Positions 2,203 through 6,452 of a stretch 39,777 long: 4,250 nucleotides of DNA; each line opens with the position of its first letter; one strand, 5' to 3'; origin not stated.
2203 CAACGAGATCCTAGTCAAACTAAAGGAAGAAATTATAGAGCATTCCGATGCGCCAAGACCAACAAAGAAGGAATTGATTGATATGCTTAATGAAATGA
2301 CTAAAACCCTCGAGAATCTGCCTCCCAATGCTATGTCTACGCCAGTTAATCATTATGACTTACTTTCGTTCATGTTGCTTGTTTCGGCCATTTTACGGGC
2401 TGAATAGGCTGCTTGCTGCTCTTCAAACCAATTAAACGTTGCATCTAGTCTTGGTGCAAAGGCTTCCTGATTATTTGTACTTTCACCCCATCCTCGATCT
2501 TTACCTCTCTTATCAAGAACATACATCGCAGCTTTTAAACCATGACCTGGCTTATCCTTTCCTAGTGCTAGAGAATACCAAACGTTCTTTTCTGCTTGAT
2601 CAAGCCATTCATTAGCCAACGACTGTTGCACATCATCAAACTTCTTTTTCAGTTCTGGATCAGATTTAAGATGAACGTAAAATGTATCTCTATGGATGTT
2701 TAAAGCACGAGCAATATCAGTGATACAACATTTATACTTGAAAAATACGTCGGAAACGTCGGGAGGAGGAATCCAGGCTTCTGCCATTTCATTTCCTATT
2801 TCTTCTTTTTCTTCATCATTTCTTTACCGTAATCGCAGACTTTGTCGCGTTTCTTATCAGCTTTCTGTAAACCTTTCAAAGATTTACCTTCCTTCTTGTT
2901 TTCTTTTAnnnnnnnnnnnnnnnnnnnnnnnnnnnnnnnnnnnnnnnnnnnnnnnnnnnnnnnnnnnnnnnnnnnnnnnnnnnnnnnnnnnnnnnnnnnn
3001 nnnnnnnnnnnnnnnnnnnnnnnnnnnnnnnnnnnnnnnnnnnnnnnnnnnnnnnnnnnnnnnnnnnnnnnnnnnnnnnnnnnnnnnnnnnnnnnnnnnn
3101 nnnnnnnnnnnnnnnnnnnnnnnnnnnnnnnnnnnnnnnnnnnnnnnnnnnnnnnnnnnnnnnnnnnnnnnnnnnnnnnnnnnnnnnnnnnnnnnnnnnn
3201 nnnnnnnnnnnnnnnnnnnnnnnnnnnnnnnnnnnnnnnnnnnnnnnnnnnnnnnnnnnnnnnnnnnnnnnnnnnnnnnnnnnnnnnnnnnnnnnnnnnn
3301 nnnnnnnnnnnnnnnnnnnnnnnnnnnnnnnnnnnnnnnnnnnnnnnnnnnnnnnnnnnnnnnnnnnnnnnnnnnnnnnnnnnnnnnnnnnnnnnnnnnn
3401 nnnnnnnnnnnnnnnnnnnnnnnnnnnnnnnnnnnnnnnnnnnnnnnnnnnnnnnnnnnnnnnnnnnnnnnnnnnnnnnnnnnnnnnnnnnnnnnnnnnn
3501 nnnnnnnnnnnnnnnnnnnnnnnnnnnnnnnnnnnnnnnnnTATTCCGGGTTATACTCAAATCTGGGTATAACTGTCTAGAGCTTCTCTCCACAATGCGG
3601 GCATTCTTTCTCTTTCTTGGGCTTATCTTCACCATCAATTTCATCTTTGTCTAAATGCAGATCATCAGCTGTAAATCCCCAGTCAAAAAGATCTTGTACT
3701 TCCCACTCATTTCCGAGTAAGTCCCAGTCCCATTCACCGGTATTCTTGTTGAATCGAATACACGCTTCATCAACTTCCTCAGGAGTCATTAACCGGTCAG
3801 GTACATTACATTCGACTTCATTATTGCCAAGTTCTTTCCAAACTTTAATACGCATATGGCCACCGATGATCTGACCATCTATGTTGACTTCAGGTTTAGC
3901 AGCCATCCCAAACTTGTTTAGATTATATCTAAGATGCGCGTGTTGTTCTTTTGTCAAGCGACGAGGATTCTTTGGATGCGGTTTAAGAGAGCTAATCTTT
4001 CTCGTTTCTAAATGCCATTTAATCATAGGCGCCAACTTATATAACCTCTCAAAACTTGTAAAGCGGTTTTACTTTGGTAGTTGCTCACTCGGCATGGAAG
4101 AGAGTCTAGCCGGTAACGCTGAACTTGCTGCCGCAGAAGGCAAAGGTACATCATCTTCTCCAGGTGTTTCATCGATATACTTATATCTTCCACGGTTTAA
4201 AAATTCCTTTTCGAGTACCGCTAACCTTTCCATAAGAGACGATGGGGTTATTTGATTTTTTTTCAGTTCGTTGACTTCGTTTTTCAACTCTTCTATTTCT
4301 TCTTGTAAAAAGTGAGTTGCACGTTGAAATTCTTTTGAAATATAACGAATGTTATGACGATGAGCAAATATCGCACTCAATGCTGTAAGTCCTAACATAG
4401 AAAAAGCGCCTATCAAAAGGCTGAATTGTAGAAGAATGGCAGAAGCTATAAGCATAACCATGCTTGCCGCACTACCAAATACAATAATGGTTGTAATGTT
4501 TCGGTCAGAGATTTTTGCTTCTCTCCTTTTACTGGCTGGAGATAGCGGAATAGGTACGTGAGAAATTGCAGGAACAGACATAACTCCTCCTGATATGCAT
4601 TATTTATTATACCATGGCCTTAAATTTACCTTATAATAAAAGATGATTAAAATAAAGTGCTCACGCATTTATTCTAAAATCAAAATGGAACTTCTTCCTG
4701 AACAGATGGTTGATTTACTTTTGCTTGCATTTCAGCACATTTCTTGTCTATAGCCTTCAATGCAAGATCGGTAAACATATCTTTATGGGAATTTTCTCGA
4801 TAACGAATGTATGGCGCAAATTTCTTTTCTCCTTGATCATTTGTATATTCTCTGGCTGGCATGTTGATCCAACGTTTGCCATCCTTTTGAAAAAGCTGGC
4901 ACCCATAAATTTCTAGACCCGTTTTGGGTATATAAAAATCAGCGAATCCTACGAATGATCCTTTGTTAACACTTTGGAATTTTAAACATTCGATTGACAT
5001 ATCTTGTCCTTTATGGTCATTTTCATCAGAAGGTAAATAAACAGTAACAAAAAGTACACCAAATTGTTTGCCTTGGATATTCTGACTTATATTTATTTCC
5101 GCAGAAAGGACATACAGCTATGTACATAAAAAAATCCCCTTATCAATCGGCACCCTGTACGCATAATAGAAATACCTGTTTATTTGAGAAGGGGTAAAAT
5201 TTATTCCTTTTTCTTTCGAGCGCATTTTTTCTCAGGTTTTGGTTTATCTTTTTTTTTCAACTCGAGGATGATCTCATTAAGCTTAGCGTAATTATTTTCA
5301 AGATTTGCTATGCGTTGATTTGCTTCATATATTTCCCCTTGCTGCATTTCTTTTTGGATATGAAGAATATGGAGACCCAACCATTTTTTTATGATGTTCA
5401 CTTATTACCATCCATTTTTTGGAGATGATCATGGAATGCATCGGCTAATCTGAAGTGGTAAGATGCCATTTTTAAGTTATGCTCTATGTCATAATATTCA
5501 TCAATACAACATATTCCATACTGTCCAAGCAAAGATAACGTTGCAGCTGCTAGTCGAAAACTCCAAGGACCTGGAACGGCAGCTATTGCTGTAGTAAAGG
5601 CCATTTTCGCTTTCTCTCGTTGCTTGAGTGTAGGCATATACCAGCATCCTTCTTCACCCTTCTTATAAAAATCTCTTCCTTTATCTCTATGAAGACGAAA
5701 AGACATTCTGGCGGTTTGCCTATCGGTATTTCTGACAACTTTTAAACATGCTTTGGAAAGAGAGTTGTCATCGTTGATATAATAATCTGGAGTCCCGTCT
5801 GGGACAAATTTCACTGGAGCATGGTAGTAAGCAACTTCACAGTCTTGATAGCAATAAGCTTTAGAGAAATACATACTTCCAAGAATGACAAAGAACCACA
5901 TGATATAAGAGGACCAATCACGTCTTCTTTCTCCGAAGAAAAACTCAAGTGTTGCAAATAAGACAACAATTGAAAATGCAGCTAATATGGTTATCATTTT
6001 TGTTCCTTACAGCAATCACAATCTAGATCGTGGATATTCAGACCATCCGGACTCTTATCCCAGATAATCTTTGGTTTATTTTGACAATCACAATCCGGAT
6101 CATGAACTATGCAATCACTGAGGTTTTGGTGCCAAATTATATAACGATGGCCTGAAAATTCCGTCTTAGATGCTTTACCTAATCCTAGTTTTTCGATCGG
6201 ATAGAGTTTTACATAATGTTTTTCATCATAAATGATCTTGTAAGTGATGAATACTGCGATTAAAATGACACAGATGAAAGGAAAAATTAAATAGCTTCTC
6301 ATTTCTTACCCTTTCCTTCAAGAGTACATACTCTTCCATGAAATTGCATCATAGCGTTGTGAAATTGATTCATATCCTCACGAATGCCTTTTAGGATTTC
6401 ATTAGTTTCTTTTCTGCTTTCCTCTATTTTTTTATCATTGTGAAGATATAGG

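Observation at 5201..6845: Coupled operon of five small membrane proteins that includes a three-member family with a C-terminal FHxR[LV]CxxE motif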

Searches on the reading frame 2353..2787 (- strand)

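Call 34: search_protein_families(library=pfam, proteins=[window:2353-2787:-], max_evalue=0.01)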
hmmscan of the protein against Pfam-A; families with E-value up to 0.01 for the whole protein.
window:2353-2787:- (144 aa): 2 families
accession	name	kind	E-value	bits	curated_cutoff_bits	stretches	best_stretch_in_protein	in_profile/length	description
PF13022.12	HTH_Tnp_1_2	-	6.5e-05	23.5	27.9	1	18-96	24-98/122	Helix-turn-helix of insertion element transposase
PF13556.12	HTH_30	-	0.00087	19.5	27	1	14-41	7-34/59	PucR C-terminal helix-turn-helix domain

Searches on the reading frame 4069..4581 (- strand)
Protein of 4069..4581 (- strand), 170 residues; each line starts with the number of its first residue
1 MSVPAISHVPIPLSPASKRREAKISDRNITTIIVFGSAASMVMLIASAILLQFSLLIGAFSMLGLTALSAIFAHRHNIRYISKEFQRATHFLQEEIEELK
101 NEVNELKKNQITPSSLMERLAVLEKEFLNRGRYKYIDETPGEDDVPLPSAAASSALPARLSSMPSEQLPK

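Call 6: search_protein_families(library=pfam, proteins=[window:4069-4581:-], max_evalue=1)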
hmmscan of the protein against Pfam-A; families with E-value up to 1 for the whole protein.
window:4069-4581:- (170 aa): 3 families
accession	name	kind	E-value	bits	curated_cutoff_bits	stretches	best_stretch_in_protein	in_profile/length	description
PF25617.1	PhiKZ_gp86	-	0.085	12.2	26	1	46-125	189-264/408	Bacteriophage PhiKZ vertex-binding protein gp86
PF04799.18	Fzo_mitofusin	-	0.24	11.3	27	1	85-127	110-152/161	fzo-like conserved region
PF09429.15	Wbp11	-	0.36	11.7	24.3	0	86-126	29-72/78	WW domain binding protein 11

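Call 7: search_protein_families(library=phrogs, proteins=[window:4069-4581:-], max_evalue=1)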
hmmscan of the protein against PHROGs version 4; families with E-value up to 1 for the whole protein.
window:4069-4581:- (170 aa): 11 families
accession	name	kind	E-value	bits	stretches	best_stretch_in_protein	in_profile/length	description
phrog_8935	-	unknown function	0.0021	18.9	1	80-119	50-93/108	-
phrog_1863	-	unknown function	0.0062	17.4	1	67-126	17-80/97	-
phrog_473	-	head and packaging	0.063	14.7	1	83-108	40-65/75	virion structural protein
phrog_14572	-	tail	0.09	12.8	1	87-109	465-483/484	tail fiber protein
phrog_14909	-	head and packaging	0.14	13.3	1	77-109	71-103/116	virion structural protein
phrog_11092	-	unknown function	0.14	11.9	1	77-110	284-325/481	-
phrog_7330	-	unknown function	0.16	13.3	1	90-113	38-61/82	-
phrog_3671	-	unknown function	0.24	12.6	1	69-109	24-65/87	-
phrog_5481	-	tail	0.27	10.6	1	78-108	1005-1032/1043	tail fiber protein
phrog_24776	-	unknown function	0.34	11.7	1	68-123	77-132/218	-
phrog_15440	-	unknown function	0.41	12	0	93-111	3-21/72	-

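Call 60: search_dna_similar(query=window:4069-4581:-, collection=plasmids, mode=protein, max_evalue=0.01, max_rows=10)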
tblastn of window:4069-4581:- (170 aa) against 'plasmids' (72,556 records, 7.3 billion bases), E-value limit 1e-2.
No match.

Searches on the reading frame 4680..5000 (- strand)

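Call 6: search_protein_families(library=pfam, proteins=[window:4680-5000:-], max_evalue=1)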
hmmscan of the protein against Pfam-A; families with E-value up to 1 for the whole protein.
window:4680-5000:- (106 aa): 0 families

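Call 7: search_protein_families(library=phrogs, proteins=[window:4680-5000:-], max_evalue=1)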
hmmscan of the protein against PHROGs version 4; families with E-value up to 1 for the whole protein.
window:4680-5000:- (106 aa): 1 family
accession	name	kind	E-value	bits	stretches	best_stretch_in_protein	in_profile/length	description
phrog_19144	-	unknown function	0.23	12.7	1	38-60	21-43/54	-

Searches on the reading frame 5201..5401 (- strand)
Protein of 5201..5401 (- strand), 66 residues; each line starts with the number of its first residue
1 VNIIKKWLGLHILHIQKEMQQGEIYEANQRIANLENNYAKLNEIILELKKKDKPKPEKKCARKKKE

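Call 6: search_protein_families(library=pfam, proteins=[window:5201-5401:-], max_evalue=1)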
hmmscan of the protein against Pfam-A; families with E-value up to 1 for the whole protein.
window:5201-5401:- (66 aa): 2 families
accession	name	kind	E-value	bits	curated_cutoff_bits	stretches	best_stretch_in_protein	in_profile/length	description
PF02252.23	PA28_C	-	0.049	13.8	20.9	1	17-59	100-143/145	Proteasome activator PA28, C-terminal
PF14282.11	FlxA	-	0.12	13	26.3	1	25-64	13-52/101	FlxA-like protein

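Call 7: search_protein_families(library=phrogs, proteins=[window:5201-5401:-], max_evalue=1)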
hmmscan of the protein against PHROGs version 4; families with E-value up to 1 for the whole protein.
window:5201-5401:- (66 aa): 2 families
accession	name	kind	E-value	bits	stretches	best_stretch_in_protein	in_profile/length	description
phrog_26797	-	unknown function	0.019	15.8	1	19-60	33-74/117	-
phrog_15975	-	unknown function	0.33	11.9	1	26-44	5-23/49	-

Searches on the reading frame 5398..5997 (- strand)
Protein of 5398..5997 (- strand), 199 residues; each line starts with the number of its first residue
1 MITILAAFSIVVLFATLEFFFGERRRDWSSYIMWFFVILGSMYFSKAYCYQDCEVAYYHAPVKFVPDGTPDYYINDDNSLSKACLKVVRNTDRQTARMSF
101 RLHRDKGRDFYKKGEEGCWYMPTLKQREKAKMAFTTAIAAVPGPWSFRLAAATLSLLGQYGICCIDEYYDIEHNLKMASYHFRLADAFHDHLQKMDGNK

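Call 6: search_protein_families(library=pfam, proteins=[window:5398-5997:-], max_evalue=1)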
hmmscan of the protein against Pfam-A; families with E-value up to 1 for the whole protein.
window:5398-5997:- (199 aa): 1 family
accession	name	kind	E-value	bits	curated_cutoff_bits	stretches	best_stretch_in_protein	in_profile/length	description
PF12801.12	Fer4_5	-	0.17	12.3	22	1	28-49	3-24/48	4Fe-4S binding domain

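Call 7: search_protein_families(library=phrogs, proteins=[window:5398-5997:-], max_evalue=1)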
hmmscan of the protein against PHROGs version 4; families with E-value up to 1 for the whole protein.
window:5398-5997:- (199 aa): 2 families
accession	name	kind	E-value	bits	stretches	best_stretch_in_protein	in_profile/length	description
phrog_31412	-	unknown function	0.06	14.5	1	2-47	84-128/152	-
phrog_38649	-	unknown function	0.26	12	1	33-54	14-35/48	-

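Call 24: find_homologous_proteins(query=window:5398-5997:-, max_evalue=0.01)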
Query window:5398-5997:- (199 aa): 11 proteins with E <= 0.01 among 108 candidates.
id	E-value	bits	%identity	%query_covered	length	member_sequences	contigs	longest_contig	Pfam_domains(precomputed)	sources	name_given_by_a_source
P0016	9.9e-118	409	89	97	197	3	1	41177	-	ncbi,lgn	-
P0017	2.5e-111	388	83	97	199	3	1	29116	-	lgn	-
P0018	5.0e-107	374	80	97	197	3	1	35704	-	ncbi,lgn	-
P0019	3.9e-102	358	79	97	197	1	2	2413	-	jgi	jgi:hypothetical protein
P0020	7.8e-89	315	68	97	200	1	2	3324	-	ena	-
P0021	7.9e-89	315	69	97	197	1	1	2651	-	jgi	-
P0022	2.8e-88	313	69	96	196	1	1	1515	-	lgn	-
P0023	2.3e-87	310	66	97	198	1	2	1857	-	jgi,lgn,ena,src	-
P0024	2.7e-63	231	84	63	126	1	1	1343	-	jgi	jgi:hypothetical protein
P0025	1.4e-56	209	47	98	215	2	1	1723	-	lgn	-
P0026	1.3e-54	203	45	97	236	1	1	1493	-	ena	-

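Call 25: find_encoding_contigs(protein=P0016, flank=10000, max_places=3)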
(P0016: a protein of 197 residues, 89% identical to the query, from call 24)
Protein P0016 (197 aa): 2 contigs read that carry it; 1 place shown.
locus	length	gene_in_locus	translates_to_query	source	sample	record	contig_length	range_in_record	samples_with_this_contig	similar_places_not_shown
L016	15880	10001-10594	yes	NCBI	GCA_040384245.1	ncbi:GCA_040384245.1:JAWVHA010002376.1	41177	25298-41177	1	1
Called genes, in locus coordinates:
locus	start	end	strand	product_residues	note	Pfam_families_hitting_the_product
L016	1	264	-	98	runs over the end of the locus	-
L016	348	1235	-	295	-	PF09588:YqaJ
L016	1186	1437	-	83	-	-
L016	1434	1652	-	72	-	-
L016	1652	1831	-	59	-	-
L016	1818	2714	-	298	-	-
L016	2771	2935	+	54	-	-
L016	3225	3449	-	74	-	-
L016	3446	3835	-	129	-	-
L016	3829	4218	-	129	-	-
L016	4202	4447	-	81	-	-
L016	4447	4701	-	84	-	-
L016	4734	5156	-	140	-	-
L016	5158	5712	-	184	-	PF13730:HTH_36 (weak)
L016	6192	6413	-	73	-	-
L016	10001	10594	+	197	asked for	-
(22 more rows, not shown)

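Call 26: find_encoding_contigs(protein=P0018, flank=10000, max_places=3)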
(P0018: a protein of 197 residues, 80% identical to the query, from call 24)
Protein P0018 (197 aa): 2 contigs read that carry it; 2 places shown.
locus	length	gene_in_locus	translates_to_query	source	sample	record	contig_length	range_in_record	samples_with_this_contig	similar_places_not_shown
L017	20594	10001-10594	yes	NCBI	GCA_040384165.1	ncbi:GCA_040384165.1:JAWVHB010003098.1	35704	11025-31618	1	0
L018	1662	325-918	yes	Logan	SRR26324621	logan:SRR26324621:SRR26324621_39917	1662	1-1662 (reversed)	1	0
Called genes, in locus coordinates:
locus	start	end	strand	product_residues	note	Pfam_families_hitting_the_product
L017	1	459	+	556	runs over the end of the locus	-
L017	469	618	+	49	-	-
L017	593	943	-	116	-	-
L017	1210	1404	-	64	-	-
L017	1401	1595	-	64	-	-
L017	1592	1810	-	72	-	-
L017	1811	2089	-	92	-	PF10805:DUF2730 (weak)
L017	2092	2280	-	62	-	-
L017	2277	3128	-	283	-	PF09588:YqaJ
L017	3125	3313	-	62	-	-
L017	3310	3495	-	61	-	-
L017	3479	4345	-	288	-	PF03837:RecT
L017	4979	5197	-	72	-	-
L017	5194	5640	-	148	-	-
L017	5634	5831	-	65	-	-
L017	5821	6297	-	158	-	-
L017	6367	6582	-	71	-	-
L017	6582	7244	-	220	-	PF13730:HTH_36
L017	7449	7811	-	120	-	-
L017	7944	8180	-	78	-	-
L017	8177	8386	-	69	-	-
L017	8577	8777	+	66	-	-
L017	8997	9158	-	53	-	-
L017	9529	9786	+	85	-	-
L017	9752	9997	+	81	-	-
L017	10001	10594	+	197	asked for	-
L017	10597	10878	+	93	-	-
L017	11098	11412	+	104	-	-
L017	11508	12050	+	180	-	-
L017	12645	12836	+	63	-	PF04448:DUF551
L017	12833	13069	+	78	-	PF04448:DUF551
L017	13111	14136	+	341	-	PF01170:UPF0020 (faint), PF01555:N6_N4_Mtase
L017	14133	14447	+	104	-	-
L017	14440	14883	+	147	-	PF02195:ParB_N (weak)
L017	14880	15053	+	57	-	-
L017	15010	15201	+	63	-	-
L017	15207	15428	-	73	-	-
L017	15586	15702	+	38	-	-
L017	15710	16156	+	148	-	-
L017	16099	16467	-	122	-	PF24749:DUF7695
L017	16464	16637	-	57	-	-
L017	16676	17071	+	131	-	-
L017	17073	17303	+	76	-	-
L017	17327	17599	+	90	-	-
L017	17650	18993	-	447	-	-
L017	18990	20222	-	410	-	-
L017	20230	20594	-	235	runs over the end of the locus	-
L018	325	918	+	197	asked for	-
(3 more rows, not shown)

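Call 29: find_related_loci(query=A2, collection=genome_contigs, flank=10000)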
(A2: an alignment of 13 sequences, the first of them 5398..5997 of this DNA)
Query A2 (199 aa) in genome_contigs; peptide patterns used: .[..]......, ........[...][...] (x = any residue, [..] = any of these).
26 stretches matched a pattern, but none encodes a relative of the query by tblastn (E <= 1e-3).

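Call 35: predict_structure(alignment_id=A3)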
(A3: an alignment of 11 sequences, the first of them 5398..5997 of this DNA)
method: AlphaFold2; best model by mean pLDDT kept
length: 199 residues; sequences in the alignment: 11
mean_pLDDT: 66.2   pTM: 0.52
mean pLDDT of the five models: 66.2, 66.2, 61.0, 60.2, 57.3
residues with pLDDT >= 90: 41; 70-90: 36; 50-70: 75; < 50: 47
segments of 3 or more residues with pLDDT < 50: 1-3, 26-28, 44-60, 120-122, 158-166
pLDDT, mean of each block of 10 residues (from residue 1): 56 64 51 52 47 40 78 87 93 93 91 68 52 51 52 49 51 81 93 78
secondary structure, 60 per line:
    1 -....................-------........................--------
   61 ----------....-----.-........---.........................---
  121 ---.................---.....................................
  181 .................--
elements in order: H2-21 H29-52 H82-89 H93-117 H124-140 H144-197
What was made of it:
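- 5398..5997 (-): 199-aa polytopic membrane protein specific to a narrow clade. Invariant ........, C84, C118-W119, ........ and HF..DAF. AF2 model all-helical, pLDDT 66 (call 35).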

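Call 38: fold_search(model_id=the predicted structure, library=pdb)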
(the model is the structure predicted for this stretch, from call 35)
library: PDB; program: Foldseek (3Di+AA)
matches with E <= 10: 123; with E <= 0.001: 0
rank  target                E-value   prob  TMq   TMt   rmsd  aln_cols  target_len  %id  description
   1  6kgq                  1.7e+00  0.13  0.25  0.10  27.3       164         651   10  LSD1-FCPA-MPE five-membered ring adduct model (released 2020-03-25)
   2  8bsa_B                2.4e+00  0.10  0.16  0.20  18.7       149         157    9  Vc1313-LBD bound to D-arginine (released 2023-06-07)
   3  6zbf_D                2.4e+00  0.06  0.16  0.16  17.3       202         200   10  Merozoite surface protein 1 (MSP-1) from Plasmodium falciparum, alternative conformation 3 (released 2021-05-19)
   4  8i4w_B                2.5e+00  0.10  0.20  0.10  17.7       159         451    9  Cryo-EM structure of 5-subunit Smc5/6 head region (released 2024-06-26)
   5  8bsb_A                2.9e+00  0.16  0.24  0.28  19.2       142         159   11  Vc1313-LBD bound to D-lysine (released 2023-06-07)
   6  5l3b_A                2.9e+00  0.08  0.20  0.08  30.3       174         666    6  Human LSD1/CoREST: LSD1 D556G mutation (released 2016-05-04)
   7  4whe                  3.0e+00  0.28  0.30  0.43  10.5       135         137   12  Crystal structure of E. coli phage shock protein A (PspA 1-144) (released 2015-09-02)
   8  1jch_A                3.2e+00  0.25  0.28  0.14   8.2       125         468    9  Crystal Structure of Colicin E3 in Complex with its Immunity Protein (released 2001-11-30)
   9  8bsa_A                3.2e+00  0.14  0.22  0.27  19.7       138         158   11  Vc1313-LBD bound to D-arginine (released 2023-06-07)
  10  9ijj_c                3.4e+00  0.28  0.27  0.14   8.0       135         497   15  In situ structure of the central apparatus in mouse sperm axoneme. (released 2025-06-04)
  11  1ujw_B                3.4e+00  0.14  0.23  0.33   8.8       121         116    9  Structure of the complex between BtuB and Colicin E3 Receptor binding domain (released 2003-11-25)
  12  3lhp_S                3.6e+00  0.07  0.15  0.24  20.5       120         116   12  Crystal structure of HIV epitope-scaffold 4E10_D0_1ISEA_004_N 4E10 Fv complex (released 2010-09-22)
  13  8gtj_C                3.6e+00  0.03  0.14  0.11  20.2       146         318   19  Crystal structure of IpaH7.8-LRR and GSDMB isoform-4 complex (released 2023-04-12)
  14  8jjr_r                3.6e+00  0.03  0.12  0.16  23.1       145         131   16  Cryo-EM structure of Symbiodinium photosystem I (released 2024-05-15)
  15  2uxn_A                3.7e+00  0.12  0.27  0.10  26.7       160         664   11  Structural Basis of Histone Demethylation by LSD1 Revealed by Suicide Inactivation (released 2007-05-29)
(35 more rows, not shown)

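Call 65: find_related_loci(query=A2, collection=viral_contigs, flank=8000)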
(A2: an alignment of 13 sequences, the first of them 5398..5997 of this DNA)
Query A2 (199 aa) in viral_contigs; peptide patterns used: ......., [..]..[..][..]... (x = any residue, [..] = any of these).
28 stretches matched a pattern, but none encodes a relative of the query by tblastn (E <= 1e-3).
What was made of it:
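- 5398..5997 (-): Absent from GTDB genomes and IMG/VR (calls 29, 65).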

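Call 104: search_protein_families(library=pfam, proteins=[L017:1811-2089:-, L017:11508-12050:+], max_evalue=0.1)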
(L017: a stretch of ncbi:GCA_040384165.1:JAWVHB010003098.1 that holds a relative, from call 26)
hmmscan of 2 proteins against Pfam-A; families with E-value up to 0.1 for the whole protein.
L017:1811-2089:- (92 aa): 17 families
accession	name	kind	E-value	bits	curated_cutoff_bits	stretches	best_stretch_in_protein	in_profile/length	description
PF10779.14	XhlA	-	0.0031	18.1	34.7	1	29-69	2-42/67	Haemolysin XhlA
PF23991.1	DUF7310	-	0.0089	16.9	40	1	32-72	18-57/83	Coiled-coil region of unknown function (DUF7310)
PF02346.21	Vac_Fusion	-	0.011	15.7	24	0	28-59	4-35/56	Chordopoxvirus multifunctional envelope protein A27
PF20667.3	Sec10_N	-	0.014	15.9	27.4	1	31-71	42-82/118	Exocyst complex component Sec10, N-terminal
PF18982.5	JetA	-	0.023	13.7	26.2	1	33-70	230-267/434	Wadjet protein JetA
PF00261.25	Tropomyosin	-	0.031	14.2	38.6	1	28-73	115-160/242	Tropomyosin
PF23153.1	Aip3p_Bud6_N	-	0.033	14.9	27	1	25-75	20-70/109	Aip3p/Bud6 N-terminal domain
PF02646.22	RmuC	-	0.038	13.5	26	1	28-68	230-270/291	RmuC family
PF01519.22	DUF16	-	0.047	14.6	40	1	30-70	33-73/104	Protein of unknown function DUF16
PF05531.17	NPV_P10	-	0.049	14.6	29.8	1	30-75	17-65/75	Nucleopolyhedrovirus P10 protein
PF08946.15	Osmo_CC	-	0.064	14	24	0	51-72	11-32/46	Osmosensory transporter coiled coil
PF10805.13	DUF2730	-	0.069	13.7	24.9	1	21-65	17-60/102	Protein of unknown function (DUF2730)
PF04136.21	COG3_N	-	0.072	13.5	27.9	1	31-67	11-47/147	Conserved oligomeric Golgi complex subunit 3, N-terminal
PF07889.17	DUF1664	-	0.08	13.4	34.6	1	24-66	80-122/124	Protein of unknown function (DUF1664)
PF22652.1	DUF7006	-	0.084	13.5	27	0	28-88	13-79/112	Family of unknown function (DUF7006)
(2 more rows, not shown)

L017:11508-12050:+ (180 aa): 1 family
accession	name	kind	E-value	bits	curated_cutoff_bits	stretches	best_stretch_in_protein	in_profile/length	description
PF25667.1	ASFV_P17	-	0.034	14.7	27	1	38-97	27-83/117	African swine fever virus minor capsid protein p17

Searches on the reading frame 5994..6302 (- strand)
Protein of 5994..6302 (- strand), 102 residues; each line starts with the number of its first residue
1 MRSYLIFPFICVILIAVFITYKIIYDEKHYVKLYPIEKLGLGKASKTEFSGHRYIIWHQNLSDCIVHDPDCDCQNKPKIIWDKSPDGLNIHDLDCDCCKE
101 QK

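Call 6: search_protein_families(library=pfam, proteins=[window:5994-6302:-], max_evalue=1)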
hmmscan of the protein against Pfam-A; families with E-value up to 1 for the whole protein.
window:5994-6302:- (102 aa): 0 families

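Call 7: search_protein_families(library=phrogs, proteins=[window:5994-6302:-], max_evalue=1)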
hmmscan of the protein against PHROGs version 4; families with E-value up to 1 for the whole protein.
window:5994-6302:- (102 aa): 0 families
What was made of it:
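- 5994..6302 (-): 102-aa single-pass protein with a Cys-rich C-terminal part (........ ... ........). It fills a variable slot and was found only in near-identical contigs. No Pfam or PHROG hit (calls 6, 7).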

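Call 66: find_related_loci(query=window:5994-6302:-, collection=viral_contigs, flank=5000)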
Query window:5994-6302:- (102 aa) in viral_contigs; peptide patterns used: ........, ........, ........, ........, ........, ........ (x = any residue, [..] = any of these).
9 stretches matched a pattern, but none encodes a relative of the query by tblastn (E <= 1e-3).
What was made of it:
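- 5994..6302 (-): No relative in IMG/VR (call 66).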
